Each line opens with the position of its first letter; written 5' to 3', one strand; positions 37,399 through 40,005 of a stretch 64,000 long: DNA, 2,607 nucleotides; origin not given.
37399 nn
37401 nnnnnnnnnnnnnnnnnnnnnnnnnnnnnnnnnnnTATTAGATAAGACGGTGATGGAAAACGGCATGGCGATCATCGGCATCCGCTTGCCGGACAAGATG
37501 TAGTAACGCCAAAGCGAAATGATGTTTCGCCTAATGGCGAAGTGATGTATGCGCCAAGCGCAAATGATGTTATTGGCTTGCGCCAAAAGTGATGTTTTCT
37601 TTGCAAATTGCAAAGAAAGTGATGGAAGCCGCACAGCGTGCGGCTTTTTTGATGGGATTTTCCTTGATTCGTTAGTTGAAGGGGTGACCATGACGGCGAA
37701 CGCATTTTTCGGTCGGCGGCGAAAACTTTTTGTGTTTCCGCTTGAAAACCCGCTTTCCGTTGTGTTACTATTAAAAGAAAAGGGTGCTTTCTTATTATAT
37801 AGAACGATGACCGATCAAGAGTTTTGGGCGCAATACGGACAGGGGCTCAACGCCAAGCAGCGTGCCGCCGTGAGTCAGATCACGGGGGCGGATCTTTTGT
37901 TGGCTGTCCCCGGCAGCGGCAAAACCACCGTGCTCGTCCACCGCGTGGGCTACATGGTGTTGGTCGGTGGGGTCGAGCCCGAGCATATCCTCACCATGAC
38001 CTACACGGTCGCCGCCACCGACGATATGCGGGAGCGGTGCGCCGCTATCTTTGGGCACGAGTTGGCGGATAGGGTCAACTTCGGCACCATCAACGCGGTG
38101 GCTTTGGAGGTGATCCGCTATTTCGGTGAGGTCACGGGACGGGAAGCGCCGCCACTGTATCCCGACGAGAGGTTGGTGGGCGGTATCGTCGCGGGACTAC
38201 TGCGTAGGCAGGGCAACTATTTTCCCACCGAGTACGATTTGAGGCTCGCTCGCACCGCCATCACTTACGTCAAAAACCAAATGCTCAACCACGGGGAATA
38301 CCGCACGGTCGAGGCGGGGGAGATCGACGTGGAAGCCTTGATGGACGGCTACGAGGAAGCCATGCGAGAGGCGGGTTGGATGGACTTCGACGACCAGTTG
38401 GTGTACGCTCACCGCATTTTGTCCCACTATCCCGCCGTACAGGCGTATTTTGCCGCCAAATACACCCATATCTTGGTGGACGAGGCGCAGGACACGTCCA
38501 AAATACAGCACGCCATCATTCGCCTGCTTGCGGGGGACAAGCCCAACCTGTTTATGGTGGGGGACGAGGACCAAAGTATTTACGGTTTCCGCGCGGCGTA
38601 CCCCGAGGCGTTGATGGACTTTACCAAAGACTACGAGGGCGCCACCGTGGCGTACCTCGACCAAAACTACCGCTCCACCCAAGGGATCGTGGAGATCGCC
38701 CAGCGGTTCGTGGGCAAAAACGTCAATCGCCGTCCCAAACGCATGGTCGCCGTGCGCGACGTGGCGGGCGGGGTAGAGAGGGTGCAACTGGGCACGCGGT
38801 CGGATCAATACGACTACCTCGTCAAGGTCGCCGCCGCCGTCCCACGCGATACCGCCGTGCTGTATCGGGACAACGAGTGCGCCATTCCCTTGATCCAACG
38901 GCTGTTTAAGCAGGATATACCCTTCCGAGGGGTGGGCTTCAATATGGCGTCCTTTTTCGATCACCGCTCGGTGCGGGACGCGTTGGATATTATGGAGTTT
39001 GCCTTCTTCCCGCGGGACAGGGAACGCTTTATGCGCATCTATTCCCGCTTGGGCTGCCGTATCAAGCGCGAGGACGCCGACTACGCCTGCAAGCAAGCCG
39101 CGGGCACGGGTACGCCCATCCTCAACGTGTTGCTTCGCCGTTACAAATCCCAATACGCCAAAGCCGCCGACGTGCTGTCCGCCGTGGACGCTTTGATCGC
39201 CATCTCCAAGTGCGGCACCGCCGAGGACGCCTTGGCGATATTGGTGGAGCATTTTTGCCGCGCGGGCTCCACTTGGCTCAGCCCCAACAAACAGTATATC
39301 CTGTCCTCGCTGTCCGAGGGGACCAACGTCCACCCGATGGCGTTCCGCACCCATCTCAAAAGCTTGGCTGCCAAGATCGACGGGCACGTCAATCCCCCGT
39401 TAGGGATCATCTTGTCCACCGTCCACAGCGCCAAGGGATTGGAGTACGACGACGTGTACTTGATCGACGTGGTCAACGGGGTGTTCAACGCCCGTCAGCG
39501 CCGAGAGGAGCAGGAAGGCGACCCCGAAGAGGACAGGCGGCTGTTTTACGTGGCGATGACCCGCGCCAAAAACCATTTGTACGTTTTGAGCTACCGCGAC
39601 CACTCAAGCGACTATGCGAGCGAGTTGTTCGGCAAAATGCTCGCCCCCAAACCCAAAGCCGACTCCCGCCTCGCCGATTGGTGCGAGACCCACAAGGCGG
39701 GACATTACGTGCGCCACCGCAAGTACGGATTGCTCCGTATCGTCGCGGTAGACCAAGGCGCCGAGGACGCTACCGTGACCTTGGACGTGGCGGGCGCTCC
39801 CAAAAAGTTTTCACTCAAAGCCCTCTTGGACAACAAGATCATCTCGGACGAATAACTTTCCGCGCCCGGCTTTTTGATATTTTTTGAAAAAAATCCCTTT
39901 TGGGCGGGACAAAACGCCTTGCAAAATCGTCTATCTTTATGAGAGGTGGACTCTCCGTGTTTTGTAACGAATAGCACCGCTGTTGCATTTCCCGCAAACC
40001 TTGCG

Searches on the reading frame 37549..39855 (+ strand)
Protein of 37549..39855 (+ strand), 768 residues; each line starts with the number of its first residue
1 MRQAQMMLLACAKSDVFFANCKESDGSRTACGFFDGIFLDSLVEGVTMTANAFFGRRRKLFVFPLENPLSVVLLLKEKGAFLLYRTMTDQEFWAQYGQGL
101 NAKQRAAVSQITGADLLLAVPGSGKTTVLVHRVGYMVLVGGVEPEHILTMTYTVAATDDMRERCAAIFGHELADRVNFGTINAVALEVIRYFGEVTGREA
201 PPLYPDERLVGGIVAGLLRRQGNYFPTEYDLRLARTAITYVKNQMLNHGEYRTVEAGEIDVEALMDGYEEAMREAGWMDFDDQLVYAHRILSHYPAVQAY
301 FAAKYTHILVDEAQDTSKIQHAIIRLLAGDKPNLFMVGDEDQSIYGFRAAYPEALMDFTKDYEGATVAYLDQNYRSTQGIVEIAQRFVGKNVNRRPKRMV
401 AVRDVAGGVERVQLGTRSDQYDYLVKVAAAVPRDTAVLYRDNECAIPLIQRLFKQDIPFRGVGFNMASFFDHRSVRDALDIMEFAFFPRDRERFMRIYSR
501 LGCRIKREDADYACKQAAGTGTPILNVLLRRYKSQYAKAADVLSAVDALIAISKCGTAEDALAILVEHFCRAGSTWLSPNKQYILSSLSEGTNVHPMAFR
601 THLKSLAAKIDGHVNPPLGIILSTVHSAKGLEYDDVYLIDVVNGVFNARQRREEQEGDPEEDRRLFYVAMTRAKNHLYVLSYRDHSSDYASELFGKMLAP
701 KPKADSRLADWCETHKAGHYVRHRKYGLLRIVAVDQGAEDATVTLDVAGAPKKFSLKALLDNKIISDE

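Call 5: search_protein_families(library=pfam, proteins=[window:37549-39855:+], max_evalue=0.01)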
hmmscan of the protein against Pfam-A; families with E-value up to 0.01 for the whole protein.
window:37549-39855:+ (768 aa): 7 families
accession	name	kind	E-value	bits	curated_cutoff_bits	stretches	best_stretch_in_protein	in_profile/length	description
PF00580.27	UvrD-helicase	-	2.3e-58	198.5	23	1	100-362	1-270/271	UvrD/REP helicase N-terminal domain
PF13361.12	UvrD_C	-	8.6e-36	124.5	25.6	2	605-681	272-347/350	UvrD-like helicase C-terminal domain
PF13245.12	AAA_19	-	3.8e-17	63.1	25.1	1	104-348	1-134/134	AAA domain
PF13538.12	UvrD_C_2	-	2e-11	44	27.4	1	622-679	4-51/52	UvrD-like helicase C-terminal domain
PF01443.25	Viral_helicase1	-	1.2e-06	28.9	21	1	590-680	157-227/228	Viral superfamily 1 RNA helicase core domain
PF13604.12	AAA_30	-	2.2e-05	24.7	27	0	100-132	2-38/191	AAA domain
PF13087.12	AAA_12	-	0.0011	19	27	0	603-681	122-192/195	AAA domain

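Call 22: find_encoding_contigs(protein=window:37564-39855:+, flank=10000, max_places=10)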
Protein window:37564-39855:+ (763 aa): no gene with exactly this product is on record in the collection.
